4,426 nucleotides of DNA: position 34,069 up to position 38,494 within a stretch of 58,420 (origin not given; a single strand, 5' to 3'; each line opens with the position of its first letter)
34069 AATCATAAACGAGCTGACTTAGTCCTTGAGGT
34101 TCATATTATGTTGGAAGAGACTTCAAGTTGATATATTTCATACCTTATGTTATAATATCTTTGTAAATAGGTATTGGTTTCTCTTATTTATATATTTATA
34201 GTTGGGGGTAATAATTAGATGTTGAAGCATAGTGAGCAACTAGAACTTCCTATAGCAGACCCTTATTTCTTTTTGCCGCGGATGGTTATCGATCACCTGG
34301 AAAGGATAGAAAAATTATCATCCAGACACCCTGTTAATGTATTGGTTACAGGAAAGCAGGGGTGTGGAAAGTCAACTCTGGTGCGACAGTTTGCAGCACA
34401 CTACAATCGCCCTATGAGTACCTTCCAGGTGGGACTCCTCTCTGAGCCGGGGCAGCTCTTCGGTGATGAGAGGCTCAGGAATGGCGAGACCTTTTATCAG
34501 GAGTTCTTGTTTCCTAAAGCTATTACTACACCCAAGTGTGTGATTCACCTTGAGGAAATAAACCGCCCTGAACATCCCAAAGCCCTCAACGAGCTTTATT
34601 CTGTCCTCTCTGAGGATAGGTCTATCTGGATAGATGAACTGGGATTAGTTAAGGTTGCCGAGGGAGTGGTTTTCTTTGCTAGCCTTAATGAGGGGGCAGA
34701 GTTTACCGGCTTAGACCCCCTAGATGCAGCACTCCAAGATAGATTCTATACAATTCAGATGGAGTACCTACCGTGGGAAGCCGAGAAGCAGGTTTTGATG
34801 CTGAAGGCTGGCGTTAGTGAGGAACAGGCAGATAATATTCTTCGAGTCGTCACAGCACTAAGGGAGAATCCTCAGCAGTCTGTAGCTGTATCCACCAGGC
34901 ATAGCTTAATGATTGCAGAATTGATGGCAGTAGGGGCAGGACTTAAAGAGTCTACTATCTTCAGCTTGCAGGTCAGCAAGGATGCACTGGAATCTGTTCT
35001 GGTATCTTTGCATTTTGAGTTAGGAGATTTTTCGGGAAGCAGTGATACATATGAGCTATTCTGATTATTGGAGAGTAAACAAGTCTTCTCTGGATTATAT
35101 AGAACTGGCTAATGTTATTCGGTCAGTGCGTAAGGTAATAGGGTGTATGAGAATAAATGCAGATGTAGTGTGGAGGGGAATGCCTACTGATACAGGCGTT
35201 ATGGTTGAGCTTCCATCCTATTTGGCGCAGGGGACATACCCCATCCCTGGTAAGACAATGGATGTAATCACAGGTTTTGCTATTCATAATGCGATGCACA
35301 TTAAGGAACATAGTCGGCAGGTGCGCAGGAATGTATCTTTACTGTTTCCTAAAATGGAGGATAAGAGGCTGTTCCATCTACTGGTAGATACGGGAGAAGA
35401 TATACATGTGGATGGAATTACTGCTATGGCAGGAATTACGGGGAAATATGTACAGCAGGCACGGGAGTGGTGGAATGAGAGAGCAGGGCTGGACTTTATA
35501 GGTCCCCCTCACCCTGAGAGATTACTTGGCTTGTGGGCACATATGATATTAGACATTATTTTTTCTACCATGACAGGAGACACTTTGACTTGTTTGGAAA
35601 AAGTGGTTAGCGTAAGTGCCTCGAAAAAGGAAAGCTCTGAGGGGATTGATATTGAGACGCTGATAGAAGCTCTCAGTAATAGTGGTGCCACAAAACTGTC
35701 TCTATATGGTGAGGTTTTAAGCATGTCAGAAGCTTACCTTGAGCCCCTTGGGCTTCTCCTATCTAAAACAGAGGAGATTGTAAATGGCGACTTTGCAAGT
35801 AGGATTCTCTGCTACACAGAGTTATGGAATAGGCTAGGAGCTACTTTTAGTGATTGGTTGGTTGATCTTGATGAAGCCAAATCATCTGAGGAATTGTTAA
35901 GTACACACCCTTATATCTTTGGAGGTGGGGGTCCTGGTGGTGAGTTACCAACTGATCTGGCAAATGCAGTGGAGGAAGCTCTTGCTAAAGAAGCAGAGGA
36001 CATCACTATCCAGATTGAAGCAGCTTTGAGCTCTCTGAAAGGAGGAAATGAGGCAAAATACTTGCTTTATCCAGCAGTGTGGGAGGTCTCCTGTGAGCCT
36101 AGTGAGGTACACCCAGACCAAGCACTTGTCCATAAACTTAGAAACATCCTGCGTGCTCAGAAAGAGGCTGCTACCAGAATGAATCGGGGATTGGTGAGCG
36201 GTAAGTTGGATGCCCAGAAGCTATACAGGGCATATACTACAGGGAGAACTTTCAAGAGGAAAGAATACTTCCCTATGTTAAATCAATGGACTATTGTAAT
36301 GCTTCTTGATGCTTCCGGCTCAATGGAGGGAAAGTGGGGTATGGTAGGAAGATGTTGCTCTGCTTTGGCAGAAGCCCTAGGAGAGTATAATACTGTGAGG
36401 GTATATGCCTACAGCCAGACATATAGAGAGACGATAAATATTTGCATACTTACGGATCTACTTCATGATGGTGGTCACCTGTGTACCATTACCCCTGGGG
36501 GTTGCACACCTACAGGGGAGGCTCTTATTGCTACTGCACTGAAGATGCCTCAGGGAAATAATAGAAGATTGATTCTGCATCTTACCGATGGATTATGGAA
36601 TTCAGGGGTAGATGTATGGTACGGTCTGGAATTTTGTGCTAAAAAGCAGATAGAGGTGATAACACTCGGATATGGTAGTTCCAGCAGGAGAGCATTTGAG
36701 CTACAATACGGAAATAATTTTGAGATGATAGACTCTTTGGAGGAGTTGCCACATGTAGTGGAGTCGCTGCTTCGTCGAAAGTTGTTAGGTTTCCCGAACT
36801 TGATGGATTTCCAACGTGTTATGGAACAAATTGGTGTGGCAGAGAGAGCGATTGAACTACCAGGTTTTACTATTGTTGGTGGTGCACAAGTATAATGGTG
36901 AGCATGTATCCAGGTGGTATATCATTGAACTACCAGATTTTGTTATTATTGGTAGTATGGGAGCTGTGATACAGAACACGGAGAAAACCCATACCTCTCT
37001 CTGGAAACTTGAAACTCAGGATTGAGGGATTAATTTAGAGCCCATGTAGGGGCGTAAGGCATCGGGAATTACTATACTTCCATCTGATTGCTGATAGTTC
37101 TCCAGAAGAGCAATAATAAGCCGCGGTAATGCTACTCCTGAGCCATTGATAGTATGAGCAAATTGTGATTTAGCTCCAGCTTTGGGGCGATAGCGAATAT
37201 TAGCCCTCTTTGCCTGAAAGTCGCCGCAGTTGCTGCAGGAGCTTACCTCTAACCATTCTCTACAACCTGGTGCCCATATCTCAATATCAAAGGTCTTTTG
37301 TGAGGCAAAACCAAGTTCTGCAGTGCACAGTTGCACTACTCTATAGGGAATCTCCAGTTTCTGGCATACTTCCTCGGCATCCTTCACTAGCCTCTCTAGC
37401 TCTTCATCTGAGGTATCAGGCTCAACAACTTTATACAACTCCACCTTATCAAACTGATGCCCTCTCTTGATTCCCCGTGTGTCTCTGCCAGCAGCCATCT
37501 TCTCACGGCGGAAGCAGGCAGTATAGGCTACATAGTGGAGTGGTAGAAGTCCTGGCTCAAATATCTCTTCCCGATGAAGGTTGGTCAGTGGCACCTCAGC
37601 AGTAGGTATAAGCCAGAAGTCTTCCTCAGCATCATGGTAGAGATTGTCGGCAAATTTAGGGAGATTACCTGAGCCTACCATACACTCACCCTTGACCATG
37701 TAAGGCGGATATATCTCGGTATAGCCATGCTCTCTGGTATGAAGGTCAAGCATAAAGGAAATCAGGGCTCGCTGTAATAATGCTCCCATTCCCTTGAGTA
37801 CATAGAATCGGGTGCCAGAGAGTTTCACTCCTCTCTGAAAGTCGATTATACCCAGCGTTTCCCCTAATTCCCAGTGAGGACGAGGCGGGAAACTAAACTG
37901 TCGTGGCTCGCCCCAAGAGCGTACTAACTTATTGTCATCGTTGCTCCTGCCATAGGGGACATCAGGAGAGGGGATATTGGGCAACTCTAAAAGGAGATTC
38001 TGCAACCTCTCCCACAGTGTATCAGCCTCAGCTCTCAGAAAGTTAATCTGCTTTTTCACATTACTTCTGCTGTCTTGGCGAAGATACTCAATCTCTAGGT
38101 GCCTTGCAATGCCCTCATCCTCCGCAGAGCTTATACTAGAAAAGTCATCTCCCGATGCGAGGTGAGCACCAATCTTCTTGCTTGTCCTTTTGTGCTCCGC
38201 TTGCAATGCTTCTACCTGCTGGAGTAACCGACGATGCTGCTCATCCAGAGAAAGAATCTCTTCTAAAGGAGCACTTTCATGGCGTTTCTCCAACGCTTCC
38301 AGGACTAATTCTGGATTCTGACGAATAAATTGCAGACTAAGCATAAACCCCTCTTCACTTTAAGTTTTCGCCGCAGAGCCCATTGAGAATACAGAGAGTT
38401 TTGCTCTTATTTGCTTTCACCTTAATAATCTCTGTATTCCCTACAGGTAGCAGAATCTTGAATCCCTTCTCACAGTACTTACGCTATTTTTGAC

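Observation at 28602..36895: Riboswitch-fronted five-gene cluster: HhH/beta-rich giant, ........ mini-protein, legumain-like caspase-fold protease, AAA+ ATPase and VWA-MIDAS partner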

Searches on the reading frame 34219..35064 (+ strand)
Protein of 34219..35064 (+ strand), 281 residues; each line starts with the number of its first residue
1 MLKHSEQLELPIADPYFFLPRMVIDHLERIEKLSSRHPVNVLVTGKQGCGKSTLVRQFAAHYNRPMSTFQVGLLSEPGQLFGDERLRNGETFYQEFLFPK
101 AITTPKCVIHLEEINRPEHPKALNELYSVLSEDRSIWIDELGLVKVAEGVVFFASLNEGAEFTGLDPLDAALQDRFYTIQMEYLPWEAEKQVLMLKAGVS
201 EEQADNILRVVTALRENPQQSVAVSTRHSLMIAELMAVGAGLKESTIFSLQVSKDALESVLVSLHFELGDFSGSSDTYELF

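Call 4: search_protein_families(library=pfam, proteins=[window:34219-35064:+], max_evalue=0.1)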
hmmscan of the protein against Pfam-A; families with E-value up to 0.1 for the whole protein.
window:34219-35064:+ (281 aa): 31 families (the best 25 are shown)
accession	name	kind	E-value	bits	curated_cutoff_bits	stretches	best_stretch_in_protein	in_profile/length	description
PF07728.20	AAA_5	-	4.7e-18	66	22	1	40-176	1-139/139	AAA domain (dynein-related subfamily)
PF13191.12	AAA_16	-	1.6e-06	29.1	32.6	1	28-66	14-52/167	AAA ATPase domain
PF00004.35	AAA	-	1.4e-05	25.9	21.2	1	41-176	1-123/131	ATPase family associated with various cellular activities (AAA)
PF20030.5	bpMoxR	-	3e-05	23.7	27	1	40-205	33-188/205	MoxR domain in the MoxR-vWA-beta-propeller ternary systems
PF25199.1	nSTAND_NTPase5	-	0.00018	21.8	34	1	24-79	26-81/145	Novel STAND NTPase 5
PF13173.12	AAA_14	-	0.00037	20.9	27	1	41-127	5-85/129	AAA domain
PF01637.24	ATPase_2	-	0.00065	20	33.2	1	27-61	8-43/225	ATPase domain predominantly from Archaea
PF08406.16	CbbQ_C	-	0.00072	20.1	20.6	1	189-248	1-62/85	CbbQ/NirQ/NorQ C-terminal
PF00503.26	G-alpha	-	0.00072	19.2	48.8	1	24-67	7-50/333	G-protein alpha subunit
PF05621.17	TniB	-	0.0013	18.6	22.4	1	23-63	19-60/189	Bacterial TniB protein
PF05673.19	DUF815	-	0.0016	18.1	23.8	1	37-64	52-79/249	Protein of unknown function (DUF815)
PF07726.17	AAA_3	-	0.0021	18.3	27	1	41-177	2-130/131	ATPase family associated with various cellular activities (AAA)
PF13521.12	AAA_28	-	0.0022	18.7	27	1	41-65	2-26/164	AAA domain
PF13238.12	AAA_18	-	0.0033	18.3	29.4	1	41-62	1-22/128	AAA domain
PF00158.32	Sigma54_activat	-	0.0034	17.5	20.2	1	26-69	11-53/168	Sigma-54 interaction domain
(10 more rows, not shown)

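Call 5: search_protein_families(library=padloc, proteins=[window:34219-35064:+], max_evalue=0.1)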
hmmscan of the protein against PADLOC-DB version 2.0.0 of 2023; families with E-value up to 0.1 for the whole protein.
window:34219-35064:+ (281 aa): 13 families
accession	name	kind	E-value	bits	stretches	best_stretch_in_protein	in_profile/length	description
PDLC04788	PDC-S01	-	0.00063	16.8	1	21-126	4-103/448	-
PDLC04790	PDC-S01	-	0.001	15.9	1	28-69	18-58/422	-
PDLC04140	mad8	-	0.0014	16.2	1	38-60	27-49/314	mads_8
PDLC04786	PDC-S01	-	0.0017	15.2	1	20-126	4-106/439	-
PDLC01993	RtcR--CARF_AAA_HTH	-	0.0042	13.6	1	27-57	193-223/523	-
PDLC02196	IetA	-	0.0072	13.8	1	24-69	108-153/374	-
PDLC04787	PDC-S01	-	0.009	12.9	1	27-63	17-52/412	-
PDLC05079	PDC-S73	-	0.017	11.9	1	26-63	181-216/752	-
PDLC02911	VakA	-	0.019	13.5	1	43-64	7-28/163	-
PDLC04792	PDC-S01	-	0.025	11.2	1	35-116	16-97/452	-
PDLC00281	PtuA1|PtuA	-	0.029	11.5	1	42-66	41-65/448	AAA ATPase domain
PDLC01994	RtcR_PspF1--CARF_AAA_HTH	-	0.036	11.1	1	27-62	171-205/468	-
PDLC04690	PDC-M51B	-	0.039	11.7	1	41-66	5-30/191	-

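Call 6: search_protein_families(library=ncbifam, proteins=[window:34219-35064:+], max_evalue=0.1)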
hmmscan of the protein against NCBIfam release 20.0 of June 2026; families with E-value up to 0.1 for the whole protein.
window:34219-35064:+ (281 aa): 12 families
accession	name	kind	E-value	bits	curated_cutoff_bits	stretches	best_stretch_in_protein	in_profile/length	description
TIGR02640.1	gas_vesic_GvpN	equivalog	1.4e-14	54.3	266.8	1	158-258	159-259/262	gas vesicle protein GvpN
TIGR02928.1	TIGR02928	subfamily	0.011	14.6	181.3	1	33-64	35-66/366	orc1/cdc6 family replication initiation protein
NF042959.1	IteA_antiphage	equivalog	0.012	14.8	510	1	24-69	111-156/367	anti-phage ATPase IteA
NF038308.1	RNA_repair_RtcR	equivalog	0.038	12.8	650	1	27-57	193-223/530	RNA repair transcriptional activator RtcR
NF000355.4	ribo_prot_ABC_F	equivalog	0.043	12.7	380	1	38-62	339-363/499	ribosomal protection-like ABC-F family protein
TIGR00554.2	panK_bact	equivalog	0.047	13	235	1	34-119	78-162/310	type I pantothenate kinase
NF010248.0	PRK13695.1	equivalog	0.049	13.4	156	0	39-62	4-27/180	NTPase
NF049994.1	slr1306_fam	domain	0.049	12.2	490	1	26-63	96-133/470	slr1306 family protein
NF005115.0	PRK06547.1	equivalog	0.05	13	173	1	32-63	9-40/172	hypothetical protein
NF008420.0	PRK11247.1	equivalog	0.059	12.5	395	0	41-60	41-60/257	aliphatic sulfonates ABC transporter ATP-binding protein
TIGR01650.1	PD_CobS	equivalog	0.081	12.1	558.55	0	40-67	66-93/327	cobaltochelatase subunit CobS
NF005408.0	PRK06964.1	equivalog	0.092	12.1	483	0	25-60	8-43/342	DNA polymerase III subunit delta'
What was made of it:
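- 34219..35064 (+): MoxR-class AAA+ ATPase (AAA_5 + CbbQ_C-like lid; Walker A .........), BssE/CbbQ/NorQ-like. Calls 4 and 6.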

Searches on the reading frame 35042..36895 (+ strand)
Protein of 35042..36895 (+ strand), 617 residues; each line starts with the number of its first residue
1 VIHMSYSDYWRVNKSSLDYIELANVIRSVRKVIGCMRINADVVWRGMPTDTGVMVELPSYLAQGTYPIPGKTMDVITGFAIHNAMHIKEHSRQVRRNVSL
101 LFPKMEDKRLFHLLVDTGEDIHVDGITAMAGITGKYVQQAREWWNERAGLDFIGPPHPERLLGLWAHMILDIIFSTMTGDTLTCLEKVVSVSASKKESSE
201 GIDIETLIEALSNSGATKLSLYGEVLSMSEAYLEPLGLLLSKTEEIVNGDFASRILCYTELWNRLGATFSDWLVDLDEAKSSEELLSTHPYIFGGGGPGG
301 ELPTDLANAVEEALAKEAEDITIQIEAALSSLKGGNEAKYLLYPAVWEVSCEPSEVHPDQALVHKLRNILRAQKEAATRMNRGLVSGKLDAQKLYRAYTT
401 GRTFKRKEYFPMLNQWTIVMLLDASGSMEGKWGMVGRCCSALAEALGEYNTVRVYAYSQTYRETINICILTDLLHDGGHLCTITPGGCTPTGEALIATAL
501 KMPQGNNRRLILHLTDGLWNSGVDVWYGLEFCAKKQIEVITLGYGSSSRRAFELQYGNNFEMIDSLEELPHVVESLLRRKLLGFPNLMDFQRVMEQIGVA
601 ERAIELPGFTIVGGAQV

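Call 4: search_protein_families(library=pfam, proteins=[window:35042-36895:+], max_evalue=0.1)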
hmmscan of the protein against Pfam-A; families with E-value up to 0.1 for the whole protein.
window:35042-36895:+ (617 aa): 3 families
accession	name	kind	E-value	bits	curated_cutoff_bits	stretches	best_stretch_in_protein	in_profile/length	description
PF00092.34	VWA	-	0.00029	21.6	23.8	1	418-550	2-145/174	von Willebrand factor type A domain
PF13519.12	VWA_2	-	0.00057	20.9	27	1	418-517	1-106/107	von Willebrand factor type A domain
PF05762.20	VWA_CoxE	-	0.0078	16.1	26.4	1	364-447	3-88/222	VWA domain containing CoxE-like protein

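Call 5: search_protein_families(library=padloc, proteins=[window:35042-36895:+], max_evalue=0.1)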
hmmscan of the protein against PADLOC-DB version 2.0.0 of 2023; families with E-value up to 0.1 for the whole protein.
window:35042-36895:+ (617 aa): 1 family
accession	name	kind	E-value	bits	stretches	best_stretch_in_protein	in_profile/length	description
PDLC02246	AbiEi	-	0.025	12.1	0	371-414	159-202/230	AbiEi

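Call 6: search_protein_families(library=ncbifam, proteins=[window:35042-36895:+], max_evalue=0.1)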
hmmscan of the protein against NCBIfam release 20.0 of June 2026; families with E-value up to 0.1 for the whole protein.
window:35042-36895:+ (617 aa): 1 family
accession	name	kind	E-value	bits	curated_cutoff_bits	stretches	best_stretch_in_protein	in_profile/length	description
NF033757.1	gliding_CglB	equivalog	0.036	13.1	200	0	483-521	162-202/402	adventurous gliding motility lipoprotein CglB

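Call 28: find_homologous_proteins(query=window:35042-36895:+)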
Query window:35042-36895:+ (617 aa): 15 proteins with E <= 0.001 among 8000 candidates.
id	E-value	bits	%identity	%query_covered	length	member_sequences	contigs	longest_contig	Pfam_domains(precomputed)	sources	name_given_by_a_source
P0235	0.0e+0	1409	100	100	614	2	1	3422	-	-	-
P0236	6.2e-155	535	45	94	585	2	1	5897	-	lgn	-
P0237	2.9e-151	523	45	94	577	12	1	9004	-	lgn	-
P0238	3.0e-149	517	44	94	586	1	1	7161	-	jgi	jgi:hypothetical protein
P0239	2.2e-146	507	43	91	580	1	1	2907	-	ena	-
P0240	4.8e-143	496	42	94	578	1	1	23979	PF05762.21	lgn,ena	-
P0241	2.4e-142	494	44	94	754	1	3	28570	-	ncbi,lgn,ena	-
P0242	1.1e-133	465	42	94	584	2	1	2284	-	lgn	-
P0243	2.4e-131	457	41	94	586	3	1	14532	PF05762.21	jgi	jgi:hypothetical protein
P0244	1.3e-124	435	42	93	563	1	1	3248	-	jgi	jgi:hypothetical protein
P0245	7.3e-106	373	39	94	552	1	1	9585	PF00092.35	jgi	jgi:hypothetical protein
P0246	1.2e-101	359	38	94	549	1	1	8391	-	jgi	jgi:hypothetical protein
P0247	3.1e-94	335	34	92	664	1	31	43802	-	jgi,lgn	jgi:hypothetical protein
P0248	4.4e-94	334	34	94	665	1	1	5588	-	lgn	-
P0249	1.6e-76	276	43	56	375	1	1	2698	-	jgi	-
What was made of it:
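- Closest known: BssE/BssF, CbbQ/CbbO and NorQ/NorD MoxR-type AAA+ plus VWA pairs. Different: The client is unknown, and the VWA617 family is tiny (15 clusters, call 28).
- The pair has no close relative (best VWA homolog 45% identical, call 28).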

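Call 29: find_encoding_contigs(protein=P0241, flank=9000, max_places=1)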
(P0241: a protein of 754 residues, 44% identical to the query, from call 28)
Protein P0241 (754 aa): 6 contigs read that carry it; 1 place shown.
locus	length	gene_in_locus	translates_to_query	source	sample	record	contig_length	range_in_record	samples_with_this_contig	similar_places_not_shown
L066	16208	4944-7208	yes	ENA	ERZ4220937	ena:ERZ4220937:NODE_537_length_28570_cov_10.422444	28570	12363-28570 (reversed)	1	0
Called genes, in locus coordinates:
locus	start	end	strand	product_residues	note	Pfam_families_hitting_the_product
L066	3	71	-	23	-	?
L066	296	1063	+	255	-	PF00142:Fer4_NifH, PF01656:CbiA, PF02374:ArsA_ATPase, PF06564:CBP_BcsQ, PF09140:MipZ, PF10609:ParA, PF13614:AAA_31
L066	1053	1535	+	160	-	-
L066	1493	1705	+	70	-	-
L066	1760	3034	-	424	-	PF00079:Serpin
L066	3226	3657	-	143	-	PF02518:HATPase_c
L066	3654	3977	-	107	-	PF07730:HisKA_3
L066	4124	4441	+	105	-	PF01228:Gly_radical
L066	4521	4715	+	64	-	-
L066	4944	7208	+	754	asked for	-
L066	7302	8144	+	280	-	PF20030:bpMoxR (weak), PF01637:ATPase_2 (faint), PF13191:AAA_16 (weak), PF07728:AAA_5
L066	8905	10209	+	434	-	PF04055:Radical_SAM, PF12544:LAM_C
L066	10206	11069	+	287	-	PF00583:Acetyltransf_1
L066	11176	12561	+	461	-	PF00206:Lyase_1, PF14698:ASL_C2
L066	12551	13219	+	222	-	PF00834:Ribul_P_3_epim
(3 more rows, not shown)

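Call 30: find_encoding_contigs(protein=P0240, flank=9000, max_places=1)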
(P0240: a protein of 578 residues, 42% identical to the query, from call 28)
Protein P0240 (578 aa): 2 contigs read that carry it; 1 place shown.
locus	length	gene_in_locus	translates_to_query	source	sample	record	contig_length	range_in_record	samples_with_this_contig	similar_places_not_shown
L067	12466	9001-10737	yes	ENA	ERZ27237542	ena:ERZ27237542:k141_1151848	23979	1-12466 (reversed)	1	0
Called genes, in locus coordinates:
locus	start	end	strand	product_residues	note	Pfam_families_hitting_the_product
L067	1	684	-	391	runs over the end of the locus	PF00083:Sugar_tr, PF07690:MFS_1, PF12832:MFS_1_like (weak), PF00083:Sugar_tr, PF07690:MFS_1, PF03209:PUCC (weak)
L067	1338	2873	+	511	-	PF01656:CbiA, PF13500:AAA_26, PF07685:GATase_3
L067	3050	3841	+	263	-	-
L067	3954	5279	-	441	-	PF02881:SRP54_N, PF00448:SRP54, PF02978:SRP_SPB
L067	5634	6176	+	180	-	PF01325:Fe_dep_repress, PF02742:Fe_dep_repr_C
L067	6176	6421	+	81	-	PF04023:FeoA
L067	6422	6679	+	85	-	PF04023:FeoA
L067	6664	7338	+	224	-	PF01926:MMR_HSR1, PF02421:FeoB_N, PF00009:GTP_EFTU (weak), PF17910:FeoB_Cyto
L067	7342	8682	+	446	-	PF17910:FeoB_Cyto (weak), PF07670:Gate, PF07664:FeoB_C, PF07670:Gate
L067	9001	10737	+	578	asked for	PF05762:VWA_CoxE (weak)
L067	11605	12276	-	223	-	PF00027:cNMP_binding, PF13545:HTH_Crp_2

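Call 31: find_encoding_contigs(protein=P0247, flank=9000, max_places=2)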
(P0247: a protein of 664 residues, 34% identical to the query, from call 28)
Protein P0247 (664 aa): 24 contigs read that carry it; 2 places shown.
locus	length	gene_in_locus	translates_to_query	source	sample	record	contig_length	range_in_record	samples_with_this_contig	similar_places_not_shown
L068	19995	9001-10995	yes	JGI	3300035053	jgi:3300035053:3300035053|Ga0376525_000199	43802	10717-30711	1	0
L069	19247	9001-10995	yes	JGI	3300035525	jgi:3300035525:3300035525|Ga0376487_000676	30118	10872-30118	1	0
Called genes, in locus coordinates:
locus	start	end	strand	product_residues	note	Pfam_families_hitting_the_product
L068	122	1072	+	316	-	PF13353:Fer4_12 (weak), PF04055:Radical_SAM, PF00037:Fer4 (weak), PF12838:Fer4_7, PF13187:Fer4_9 (weak), PF14697:Fer4_21 (weak), PF12837:Fer4_6 (weak), PF13353:Fer4_12 (weak), +3 more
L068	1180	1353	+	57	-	PF08201:BssC_TutF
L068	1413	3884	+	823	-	PF02901:PFL-like, PF01228:Gly_radical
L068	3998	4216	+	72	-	PF18512:BssB_TutG (faint)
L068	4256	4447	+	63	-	-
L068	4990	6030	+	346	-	PF03480:DctP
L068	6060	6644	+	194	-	PF04290:DctQ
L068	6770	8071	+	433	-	PF06808:DctM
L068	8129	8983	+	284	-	PF00004:AAA (faint), PF07728:AAA_5, PF08406:CbbQ_C (weak)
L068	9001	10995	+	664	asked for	-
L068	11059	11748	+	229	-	PF13526:DUF4125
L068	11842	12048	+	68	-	PF01243:PNPOx_N (weak)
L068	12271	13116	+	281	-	PF05681:Fumerase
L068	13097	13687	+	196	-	PF05683:Fumerase_C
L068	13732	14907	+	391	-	PF00390:malic, PF03949:Malic_M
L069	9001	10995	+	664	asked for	-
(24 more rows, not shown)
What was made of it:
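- Relatives of the pair lie in glycyl-radical-enzyme clusters (calls 29, 31).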

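Call 32: find_encoding_contigs(protein=P0243, flank=9000, max_places=1)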
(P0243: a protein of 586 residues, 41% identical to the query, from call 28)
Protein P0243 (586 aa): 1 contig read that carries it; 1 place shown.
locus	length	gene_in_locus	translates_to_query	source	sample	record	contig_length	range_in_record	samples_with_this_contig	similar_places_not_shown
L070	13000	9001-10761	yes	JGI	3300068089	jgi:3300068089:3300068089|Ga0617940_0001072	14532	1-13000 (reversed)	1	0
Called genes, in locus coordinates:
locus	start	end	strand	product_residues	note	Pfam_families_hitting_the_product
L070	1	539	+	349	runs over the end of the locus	PF01087:GalP_UDP_transf, PF16285:DUF4931_N, PF16268:DUF4921 (weak), PF02744:GalP_UDP_tr_C, PF01230:HIT (weak)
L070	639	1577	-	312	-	PF00294:PfkB, PF08543:Phos_pyr_kin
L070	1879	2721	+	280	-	PF20181:DUF6544, PF21900:DUF6920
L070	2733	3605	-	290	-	PF14512:TM1586_NiRdase, PF00881:Nitroreductase (faint)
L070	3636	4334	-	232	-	PF12717:Cnd1 (faint), PF13646:HEAT_2, PF03130:HEAT_PBS (faint), PF13513:HEAT_EZ (faint), PF02985:HEAT (faint), PF13646:HEAT_2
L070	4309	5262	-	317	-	PF00753:Lactamase_B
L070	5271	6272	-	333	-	PF01557:FAA_hydrolase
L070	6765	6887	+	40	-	-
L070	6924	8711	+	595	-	PF13522:GATase_6, PF13537:GATase_7, PF01380:SIS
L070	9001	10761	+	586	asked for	PF05762:VWA_CoxE (faint)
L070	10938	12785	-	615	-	PF12838:Fer4_7 (weak), PF00037:Fer4, PF12837:Fer4_6 (weak), PF12838:Fer4_7 (weak), PF13187:Fer4_9 (weak), PF13237:Fer4_10 (weak), PF14697:Fer4_21 (weak), PF02662:FlpD, +3 more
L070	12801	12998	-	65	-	?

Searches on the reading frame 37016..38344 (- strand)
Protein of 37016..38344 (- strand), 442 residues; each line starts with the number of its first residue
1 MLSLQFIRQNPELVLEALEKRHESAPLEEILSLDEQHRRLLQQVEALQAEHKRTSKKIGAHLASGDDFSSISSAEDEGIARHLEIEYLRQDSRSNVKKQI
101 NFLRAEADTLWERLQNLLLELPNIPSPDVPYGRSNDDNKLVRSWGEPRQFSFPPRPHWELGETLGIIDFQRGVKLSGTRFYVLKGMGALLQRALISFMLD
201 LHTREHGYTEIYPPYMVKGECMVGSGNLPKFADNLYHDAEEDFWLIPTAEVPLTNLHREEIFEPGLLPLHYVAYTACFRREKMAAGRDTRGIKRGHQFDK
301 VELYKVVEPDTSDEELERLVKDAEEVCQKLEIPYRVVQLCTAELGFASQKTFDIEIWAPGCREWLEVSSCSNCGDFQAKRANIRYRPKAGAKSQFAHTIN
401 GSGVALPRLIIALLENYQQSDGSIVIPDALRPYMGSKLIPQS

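Call 93: list_cluster_members(proteins=[window:37016-38344:-, window:5490-7961:-, window:31499-33763:+, window:34219-35064:+, window:48392-50053:+])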
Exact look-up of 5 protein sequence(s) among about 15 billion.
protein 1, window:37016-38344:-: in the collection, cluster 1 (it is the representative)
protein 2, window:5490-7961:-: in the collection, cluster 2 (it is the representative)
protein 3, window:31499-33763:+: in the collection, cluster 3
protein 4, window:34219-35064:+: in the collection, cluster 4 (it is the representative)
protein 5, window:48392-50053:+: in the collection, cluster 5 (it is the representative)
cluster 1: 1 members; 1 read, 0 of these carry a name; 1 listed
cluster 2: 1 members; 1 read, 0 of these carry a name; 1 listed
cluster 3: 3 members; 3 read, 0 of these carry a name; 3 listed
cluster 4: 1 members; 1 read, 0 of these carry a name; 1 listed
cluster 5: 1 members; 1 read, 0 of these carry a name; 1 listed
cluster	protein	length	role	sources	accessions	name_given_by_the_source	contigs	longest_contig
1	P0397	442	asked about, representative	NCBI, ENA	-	-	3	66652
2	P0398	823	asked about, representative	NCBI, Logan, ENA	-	-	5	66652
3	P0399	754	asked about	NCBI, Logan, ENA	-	-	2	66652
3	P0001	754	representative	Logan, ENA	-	-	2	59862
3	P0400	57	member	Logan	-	-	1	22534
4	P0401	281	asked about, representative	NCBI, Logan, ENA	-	-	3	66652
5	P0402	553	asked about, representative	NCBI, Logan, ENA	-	-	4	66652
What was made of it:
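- Tried and rejected: Cluster look-ups gave no organism name (call 93).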
